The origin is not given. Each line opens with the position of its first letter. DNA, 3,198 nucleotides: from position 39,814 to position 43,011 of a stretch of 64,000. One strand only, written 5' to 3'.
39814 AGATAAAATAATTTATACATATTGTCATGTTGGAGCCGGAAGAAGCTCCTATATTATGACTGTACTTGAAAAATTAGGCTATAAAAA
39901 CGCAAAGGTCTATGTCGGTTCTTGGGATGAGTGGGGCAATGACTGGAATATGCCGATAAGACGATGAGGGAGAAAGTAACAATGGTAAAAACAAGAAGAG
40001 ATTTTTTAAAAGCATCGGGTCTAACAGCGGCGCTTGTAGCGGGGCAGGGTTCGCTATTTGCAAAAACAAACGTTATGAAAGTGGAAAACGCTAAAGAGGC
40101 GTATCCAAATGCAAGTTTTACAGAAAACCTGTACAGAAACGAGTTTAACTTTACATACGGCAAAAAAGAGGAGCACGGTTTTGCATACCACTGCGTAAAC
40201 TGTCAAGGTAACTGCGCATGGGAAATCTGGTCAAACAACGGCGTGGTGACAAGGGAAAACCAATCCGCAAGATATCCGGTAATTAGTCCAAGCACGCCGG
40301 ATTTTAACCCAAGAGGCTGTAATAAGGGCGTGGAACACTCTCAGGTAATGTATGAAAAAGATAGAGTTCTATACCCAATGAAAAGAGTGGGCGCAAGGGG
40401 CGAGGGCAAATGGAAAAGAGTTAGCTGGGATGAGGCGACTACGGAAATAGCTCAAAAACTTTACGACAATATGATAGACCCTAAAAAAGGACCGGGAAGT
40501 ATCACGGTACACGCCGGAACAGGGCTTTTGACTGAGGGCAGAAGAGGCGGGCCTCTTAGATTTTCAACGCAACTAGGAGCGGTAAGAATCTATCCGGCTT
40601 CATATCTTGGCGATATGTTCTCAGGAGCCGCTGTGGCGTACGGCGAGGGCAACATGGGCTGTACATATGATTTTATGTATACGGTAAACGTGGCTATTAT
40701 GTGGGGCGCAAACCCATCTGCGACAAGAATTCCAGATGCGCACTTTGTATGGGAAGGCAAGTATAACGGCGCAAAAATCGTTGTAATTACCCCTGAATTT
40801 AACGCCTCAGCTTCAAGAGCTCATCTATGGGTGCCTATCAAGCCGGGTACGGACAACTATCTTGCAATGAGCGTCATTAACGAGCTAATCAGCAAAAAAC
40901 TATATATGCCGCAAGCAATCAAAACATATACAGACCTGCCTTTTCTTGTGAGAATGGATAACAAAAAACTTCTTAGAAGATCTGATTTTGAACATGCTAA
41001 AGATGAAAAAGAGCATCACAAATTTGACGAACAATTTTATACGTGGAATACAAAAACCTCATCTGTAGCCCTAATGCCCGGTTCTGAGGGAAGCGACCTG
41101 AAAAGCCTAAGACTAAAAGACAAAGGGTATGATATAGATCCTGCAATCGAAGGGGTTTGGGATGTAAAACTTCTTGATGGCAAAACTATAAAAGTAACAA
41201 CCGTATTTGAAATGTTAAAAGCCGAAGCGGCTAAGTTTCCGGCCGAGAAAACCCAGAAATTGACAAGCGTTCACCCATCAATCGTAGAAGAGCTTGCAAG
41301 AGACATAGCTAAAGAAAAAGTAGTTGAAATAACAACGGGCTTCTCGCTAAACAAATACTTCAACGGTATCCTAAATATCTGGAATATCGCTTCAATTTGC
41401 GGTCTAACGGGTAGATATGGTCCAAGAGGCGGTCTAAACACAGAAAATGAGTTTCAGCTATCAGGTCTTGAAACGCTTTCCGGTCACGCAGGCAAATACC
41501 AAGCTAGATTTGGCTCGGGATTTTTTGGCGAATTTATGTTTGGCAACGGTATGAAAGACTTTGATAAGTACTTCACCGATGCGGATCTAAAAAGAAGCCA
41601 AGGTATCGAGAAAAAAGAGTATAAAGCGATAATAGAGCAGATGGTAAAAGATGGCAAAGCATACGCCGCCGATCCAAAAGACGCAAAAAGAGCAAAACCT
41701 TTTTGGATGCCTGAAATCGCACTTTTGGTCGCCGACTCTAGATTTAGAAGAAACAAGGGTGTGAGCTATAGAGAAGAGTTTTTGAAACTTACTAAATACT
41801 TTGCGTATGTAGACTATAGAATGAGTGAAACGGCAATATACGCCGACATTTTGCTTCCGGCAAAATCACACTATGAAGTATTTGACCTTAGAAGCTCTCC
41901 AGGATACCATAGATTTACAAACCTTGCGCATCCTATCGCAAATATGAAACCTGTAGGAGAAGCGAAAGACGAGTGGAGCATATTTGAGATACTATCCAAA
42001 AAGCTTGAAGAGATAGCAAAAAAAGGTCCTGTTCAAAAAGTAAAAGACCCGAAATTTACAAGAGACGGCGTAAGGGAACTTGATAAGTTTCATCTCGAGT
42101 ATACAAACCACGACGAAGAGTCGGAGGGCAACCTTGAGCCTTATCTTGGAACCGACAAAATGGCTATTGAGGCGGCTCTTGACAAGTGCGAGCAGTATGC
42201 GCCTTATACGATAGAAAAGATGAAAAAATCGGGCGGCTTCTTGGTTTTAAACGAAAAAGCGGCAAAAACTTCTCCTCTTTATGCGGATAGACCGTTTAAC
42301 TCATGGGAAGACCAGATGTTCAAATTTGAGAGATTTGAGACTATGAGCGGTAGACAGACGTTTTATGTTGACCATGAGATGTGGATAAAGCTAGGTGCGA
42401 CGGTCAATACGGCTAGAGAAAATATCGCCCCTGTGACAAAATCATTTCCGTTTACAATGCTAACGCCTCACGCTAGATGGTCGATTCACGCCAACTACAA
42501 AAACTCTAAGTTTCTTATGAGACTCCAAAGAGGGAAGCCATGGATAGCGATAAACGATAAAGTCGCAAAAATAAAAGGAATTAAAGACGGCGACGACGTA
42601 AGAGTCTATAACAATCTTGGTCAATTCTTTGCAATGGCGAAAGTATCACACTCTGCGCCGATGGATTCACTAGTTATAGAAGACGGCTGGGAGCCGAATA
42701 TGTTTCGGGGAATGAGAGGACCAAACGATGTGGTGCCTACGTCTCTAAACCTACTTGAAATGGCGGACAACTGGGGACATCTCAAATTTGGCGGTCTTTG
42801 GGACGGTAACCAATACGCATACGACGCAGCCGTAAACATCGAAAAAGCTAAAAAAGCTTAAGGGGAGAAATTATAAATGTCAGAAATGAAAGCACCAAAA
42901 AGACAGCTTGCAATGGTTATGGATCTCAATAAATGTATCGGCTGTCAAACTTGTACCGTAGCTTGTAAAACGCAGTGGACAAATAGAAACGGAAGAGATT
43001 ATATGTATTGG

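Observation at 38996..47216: Orphan NarG/SerA/EbdA-clade periplasmic molybdoenzyme operon led by a rhodanese, with no readable substrate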

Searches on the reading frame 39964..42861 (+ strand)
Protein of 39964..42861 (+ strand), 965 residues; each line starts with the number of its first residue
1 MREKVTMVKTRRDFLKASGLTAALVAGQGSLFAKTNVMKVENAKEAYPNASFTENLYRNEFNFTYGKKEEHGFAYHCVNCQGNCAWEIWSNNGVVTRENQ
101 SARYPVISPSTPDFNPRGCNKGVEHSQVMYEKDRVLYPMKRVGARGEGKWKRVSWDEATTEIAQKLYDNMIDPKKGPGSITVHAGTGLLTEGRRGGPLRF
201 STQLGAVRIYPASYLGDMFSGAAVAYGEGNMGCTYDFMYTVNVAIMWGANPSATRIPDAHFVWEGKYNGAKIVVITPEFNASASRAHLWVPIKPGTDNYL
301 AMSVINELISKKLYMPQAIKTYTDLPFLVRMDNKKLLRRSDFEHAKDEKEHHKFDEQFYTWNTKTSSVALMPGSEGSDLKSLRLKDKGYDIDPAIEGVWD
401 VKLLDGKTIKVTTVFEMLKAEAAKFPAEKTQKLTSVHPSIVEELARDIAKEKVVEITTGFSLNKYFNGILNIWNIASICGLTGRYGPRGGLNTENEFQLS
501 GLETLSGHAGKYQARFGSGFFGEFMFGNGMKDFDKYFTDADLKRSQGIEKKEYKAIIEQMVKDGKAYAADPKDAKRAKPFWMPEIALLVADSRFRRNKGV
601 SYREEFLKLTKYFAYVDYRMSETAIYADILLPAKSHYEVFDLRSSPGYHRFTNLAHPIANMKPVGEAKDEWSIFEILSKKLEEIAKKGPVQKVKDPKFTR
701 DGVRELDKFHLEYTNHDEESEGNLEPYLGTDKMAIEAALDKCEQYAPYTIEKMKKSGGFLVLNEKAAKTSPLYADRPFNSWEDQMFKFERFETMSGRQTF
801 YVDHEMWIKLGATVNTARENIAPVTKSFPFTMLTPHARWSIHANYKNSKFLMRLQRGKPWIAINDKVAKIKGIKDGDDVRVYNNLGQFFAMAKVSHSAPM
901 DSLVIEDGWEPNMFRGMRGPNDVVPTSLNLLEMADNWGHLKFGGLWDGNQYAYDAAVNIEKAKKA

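Call 3: search_protein_families(library=pfam, proteins=[window:39964-42861:+], max_evalue=0.01)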
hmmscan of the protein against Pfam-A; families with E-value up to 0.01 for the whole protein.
window:39964-42861:+ (965 aa): 4 families
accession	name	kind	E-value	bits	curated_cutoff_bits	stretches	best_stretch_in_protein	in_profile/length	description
PF00384.28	Molybdopterin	-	2.4e-27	96.3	24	1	134-680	1-353/353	Molybdopterin oxidoreductase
PF01568.27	Molydop_binding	-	1.7e-11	44.5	26.8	1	830-915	1-84/110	Molydopterin dinucleotide binding domain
PF10518.14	TAT_signal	-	0.0019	18.5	22.7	1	10-26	3-19/21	TAT (twin-arginine translocation) pathway signal sequence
PF17785.7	PUA_3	-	0.0026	18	22.6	1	852-892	9-49/64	PUA-like domain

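Call 4: search_protein_families(library=ncbifam, proteins=[window:39964-42861:+], max_evalue=0.01)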
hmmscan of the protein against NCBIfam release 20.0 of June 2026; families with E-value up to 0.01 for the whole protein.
window:39964-42861:+ (965 aa): 26 families (the best 25 are shown)
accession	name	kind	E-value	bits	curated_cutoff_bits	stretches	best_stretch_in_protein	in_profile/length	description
TIGR03479.1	DMSO_red_II_alp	subfamily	4.4e-238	792.8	984.75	1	11-960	1-913/913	molybdopterin-dependent oxidoreductase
NF042978.1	EthbenzDh_ebdA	equivalog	5e-101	339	2000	2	9-488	19-475/977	ethylbenzene dehydrogenase subunit alpha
TIGR01580.1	narG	equivalog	5e-65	219.8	1084.15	4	144-365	151-381/1235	nitrate reductase subunit alpha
TIGR02166.1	dmsA_ynfE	subfamily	3.4e-56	190.8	777.7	3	65-321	38-297/794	DMSO/selenate family reductase complex A subunit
TIGR01591.1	Fdh-alpha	equivalog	6e-41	140.3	666.25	3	77-320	3-235/672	formate dehydrogenase subunit alpha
NF041884.1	selenate_YnfF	exception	7.1e-37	126.7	1650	2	77-314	51-290/798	selenate/tellurate reductase subunit YnfF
NF041885.1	selenate_YnfE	exception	1.9e-33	115.3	1675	2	76-314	53-297/805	selenate/tellurate reductase subunit YnfE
NF012032.0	PRK15488.1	equivalog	7.6e-33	113.5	694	2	110-323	74-281/759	thiosulfate reductase PhsA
NF011566.1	PRK14990.1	exception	8.1e-33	113.4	1600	2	116-315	101-311/814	dimethylsulfoxide reductase subunit A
TIGR01553.1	formate-DH-alph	equivalog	1.1e-26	92.9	814.2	1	77-334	49-315/1009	formate dehydrogenase-N subunit alpha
NF047855.1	AssmNtatRedNasC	equivalog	2.6e-25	88.8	1100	2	67-322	15-262/708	assimilatory nitrate reductase catalytic subunit NasC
TIGR00509.1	bisC_fam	subfamily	3.9e-23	81.6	1017.55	2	819-908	616-706/772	molybdopterin guanine dinucleotide-containing S/N-oxide reductase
NF011682.0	PRK15102.1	equivalog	2.7e-20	72.1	909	2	815-908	667-762/829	trimethylamine-N-oxide reductase TorA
TIGR02164.1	torA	equivalog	1.2e-18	66.7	1465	2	804-908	657-758/824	trimethylamine-N-oxide reductase TorA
NF011567.1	PRK14991.1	equivalog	1.6e-18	65.9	1750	2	281-491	332-536/1022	tetrathionate reductase subunit TtrA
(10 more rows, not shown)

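Call 5: search_solved_structures(query=window:39964-42861:+, max_evalue=1e-10, show_alignments=2)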
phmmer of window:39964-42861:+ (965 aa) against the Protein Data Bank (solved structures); distinct sequences matched with E-value up to 1e-10: 24.
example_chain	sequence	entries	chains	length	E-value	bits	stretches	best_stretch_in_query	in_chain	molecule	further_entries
5e7o_A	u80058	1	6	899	7.4e-115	388.2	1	54-950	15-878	DMSO reductase family type II enzyme, molybdopterin subunit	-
4ydd_A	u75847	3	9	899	2.2e-114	386.7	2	54-490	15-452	DMSO reductase family type II enzyme, molybdopterin subunit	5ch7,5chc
2ivf_A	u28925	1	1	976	7.6e-92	312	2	10-489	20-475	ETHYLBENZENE DEHYDROGENASE ALPHA-SUBUNIT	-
1r27_A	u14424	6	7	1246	1.1e-50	175.8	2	143-334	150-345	Respiratory nitrate reductase 1 alpha chain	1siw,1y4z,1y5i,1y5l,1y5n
1q16_A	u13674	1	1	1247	1.2e-50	175.7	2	143-334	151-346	Respiratory nitrate reductase 1 alpha chain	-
3egw_A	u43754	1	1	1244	1.3e-50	175.6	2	143-334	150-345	Respiratory nitrate reductase 1 alpha chain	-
3ir7_A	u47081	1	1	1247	2.2e-50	174.9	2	143-334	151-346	Respiratory nitrate reductase 1 alpha chain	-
3ir6_A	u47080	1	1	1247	6.8e-50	173.2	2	143-334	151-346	Respiratory nitrate reductase 1 alpha chain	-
3ir5_A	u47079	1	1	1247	9.8e-50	172.7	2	143-334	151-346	Respiratory nitrate reductase 1 alpha chain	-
7b04_B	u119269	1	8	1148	1.8e-36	128.8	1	216-686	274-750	Nitrite oxidoreductase subunit A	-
2e7z_A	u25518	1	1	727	2.3e-22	82.1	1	77-321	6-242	Acetylene hydratase Ahy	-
2vpw_A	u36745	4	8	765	2.2e-20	75.5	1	109-323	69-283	THIOSULFATE REDUCTASE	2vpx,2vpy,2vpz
1kqf_A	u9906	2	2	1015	1.3e-17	66.3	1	76-333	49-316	FORMATE DEHYDROGENASE, NITRATE-INDUCIBLE, MAJOR SUBUNIT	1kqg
7l5i_A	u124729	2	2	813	2.5e-17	65.4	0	821-916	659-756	Trimethylamine-N-oxide reductase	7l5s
6cz7_A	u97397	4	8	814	2.5e-14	55.5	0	109-307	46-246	ArrA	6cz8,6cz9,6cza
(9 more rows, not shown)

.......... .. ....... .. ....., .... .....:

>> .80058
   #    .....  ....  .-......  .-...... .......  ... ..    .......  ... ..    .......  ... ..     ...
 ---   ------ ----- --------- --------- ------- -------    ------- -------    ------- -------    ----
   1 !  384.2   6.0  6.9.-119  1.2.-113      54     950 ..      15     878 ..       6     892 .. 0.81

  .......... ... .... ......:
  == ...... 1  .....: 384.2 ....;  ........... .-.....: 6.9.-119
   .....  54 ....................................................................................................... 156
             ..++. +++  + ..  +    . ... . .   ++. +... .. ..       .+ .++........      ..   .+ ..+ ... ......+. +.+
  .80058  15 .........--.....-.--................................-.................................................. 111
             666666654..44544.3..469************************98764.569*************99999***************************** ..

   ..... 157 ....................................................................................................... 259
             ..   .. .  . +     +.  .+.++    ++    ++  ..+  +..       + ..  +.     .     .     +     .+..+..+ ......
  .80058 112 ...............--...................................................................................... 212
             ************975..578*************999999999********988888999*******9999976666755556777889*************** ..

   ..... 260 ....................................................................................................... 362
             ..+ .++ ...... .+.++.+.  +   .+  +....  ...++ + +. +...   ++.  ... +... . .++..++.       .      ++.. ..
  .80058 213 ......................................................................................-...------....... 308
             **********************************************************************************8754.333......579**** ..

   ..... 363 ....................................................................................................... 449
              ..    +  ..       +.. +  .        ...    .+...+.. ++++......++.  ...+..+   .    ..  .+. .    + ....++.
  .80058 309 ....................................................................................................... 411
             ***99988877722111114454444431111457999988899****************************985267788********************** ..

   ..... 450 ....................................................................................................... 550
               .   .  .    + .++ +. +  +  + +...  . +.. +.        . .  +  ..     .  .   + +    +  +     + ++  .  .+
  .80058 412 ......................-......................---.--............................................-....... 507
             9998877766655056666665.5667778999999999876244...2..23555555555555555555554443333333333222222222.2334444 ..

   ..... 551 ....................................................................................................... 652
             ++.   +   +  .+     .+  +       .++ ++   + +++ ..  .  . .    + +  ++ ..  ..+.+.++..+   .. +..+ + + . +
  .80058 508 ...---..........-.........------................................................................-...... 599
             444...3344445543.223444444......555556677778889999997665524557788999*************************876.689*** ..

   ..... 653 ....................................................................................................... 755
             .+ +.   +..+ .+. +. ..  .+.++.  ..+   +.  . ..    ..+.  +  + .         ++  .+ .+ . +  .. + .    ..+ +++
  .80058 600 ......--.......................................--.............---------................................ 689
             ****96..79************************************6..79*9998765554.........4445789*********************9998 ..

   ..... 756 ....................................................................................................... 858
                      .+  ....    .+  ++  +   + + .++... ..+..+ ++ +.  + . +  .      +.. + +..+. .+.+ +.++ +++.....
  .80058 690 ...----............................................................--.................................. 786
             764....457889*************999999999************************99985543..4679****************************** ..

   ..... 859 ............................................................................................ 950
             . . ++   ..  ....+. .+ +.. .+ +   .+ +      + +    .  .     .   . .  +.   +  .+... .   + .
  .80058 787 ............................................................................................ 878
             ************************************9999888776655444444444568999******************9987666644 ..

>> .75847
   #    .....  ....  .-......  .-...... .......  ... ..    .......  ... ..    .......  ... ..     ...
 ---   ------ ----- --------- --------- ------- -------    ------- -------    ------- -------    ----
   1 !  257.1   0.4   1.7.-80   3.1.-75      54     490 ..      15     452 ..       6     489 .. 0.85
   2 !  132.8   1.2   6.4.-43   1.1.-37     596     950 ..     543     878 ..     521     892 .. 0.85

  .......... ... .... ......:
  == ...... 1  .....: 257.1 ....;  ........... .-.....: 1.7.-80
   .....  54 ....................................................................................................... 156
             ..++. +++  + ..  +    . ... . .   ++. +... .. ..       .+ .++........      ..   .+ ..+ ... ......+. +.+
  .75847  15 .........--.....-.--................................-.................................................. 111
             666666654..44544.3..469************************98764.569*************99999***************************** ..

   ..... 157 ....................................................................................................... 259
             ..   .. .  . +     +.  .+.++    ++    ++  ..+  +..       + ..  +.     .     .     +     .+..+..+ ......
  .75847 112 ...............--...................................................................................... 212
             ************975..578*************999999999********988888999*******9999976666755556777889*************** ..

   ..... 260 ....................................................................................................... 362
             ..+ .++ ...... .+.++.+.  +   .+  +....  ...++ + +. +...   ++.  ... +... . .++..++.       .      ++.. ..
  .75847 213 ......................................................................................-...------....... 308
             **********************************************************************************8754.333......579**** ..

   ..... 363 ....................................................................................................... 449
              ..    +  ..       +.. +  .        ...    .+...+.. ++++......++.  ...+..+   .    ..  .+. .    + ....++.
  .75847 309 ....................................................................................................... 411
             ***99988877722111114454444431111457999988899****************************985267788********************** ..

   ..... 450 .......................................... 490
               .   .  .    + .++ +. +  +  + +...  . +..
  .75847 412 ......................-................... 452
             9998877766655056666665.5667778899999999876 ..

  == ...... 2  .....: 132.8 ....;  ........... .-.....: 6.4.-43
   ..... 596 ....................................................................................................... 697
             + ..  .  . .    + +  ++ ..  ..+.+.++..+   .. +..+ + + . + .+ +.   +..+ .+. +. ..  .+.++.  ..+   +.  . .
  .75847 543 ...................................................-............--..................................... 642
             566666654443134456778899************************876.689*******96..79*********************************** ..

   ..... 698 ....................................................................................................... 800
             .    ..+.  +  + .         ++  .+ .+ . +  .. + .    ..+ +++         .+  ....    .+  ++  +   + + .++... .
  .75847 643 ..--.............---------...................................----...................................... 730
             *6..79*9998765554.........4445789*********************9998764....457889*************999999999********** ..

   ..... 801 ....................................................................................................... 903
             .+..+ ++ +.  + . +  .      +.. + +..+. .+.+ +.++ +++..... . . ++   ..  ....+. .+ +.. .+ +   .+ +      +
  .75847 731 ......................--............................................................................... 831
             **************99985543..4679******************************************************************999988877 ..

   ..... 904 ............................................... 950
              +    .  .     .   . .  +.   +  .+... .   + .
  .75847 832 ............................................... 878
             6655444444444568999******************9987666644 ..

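Call 6: find_homologous_proteins(query=window:39964-42861:+, max_evalue=1e-20)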
Query window:39964-42861:+ (965 aa): 1641 proteins with E <= 1e-20 among 8000 candidates; the best 120 are listed.
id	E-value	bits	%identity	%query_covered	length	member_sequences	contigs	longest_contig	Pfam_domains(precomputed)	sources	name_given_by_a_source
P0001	0.0e+0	2127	92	100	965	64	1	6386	PF00384.28,PF01568.28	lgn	-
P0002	0.0e+0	1886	81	99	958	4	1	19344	PF00384.28,PF01568.28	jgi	jgi:nitrate reductase / nitrite oxidoreductase, alpha subunit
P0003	0.0e+0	1883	80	99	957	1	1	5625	PF00384.28,PF01568.28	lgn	-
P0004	0.0e+0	1852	80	99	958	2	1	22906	PF00384.28,PF01568.28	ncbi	-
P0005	0.0e+0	1848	80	99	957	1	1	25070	PF00384.28,PF01568.28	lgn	-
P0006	0.0e+0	1747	76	99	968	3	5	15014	PF00384.28,PF01568.28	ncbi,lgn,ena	-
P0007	0.0e+0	1741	75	99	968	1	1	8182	PF00384.28,PF01568.28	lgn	-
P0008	0.0e+0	1730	75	100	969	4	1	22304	PF00384.28,PF01568.28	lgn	-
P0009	0.0e+0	1714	75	99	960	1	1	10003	PF00384.28,PF01568.28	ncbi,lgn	ncbi:MAG: molybdopterin-dependent oxidoreductase [Campylobacterales bacterium]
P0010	0.0e+0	1605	70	99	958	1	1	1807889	PF00384.28,PF01568.28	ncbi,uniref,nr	ncbi:molybdopterin-dependent oxidoreductase [Nitrosophilus alvini]|uniref:molybdopterin-dependent ox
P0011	0.0e+0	1600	70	99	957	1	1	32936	PF00384.28,PF01568.28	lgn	-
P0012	0.0e+0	1597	71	99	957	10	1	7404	PF00384.28,PF01568.28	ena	-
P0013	0.0e+0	1594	70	99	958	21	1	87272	PF00384.28,PF01568.28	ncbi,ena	-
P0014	0.0e+0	1592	70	99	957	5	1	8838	PF00384.28,PF01568.28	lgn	-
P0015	0.0e+0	1592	70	99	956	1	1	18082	PF00384.28,PF01568.28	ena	-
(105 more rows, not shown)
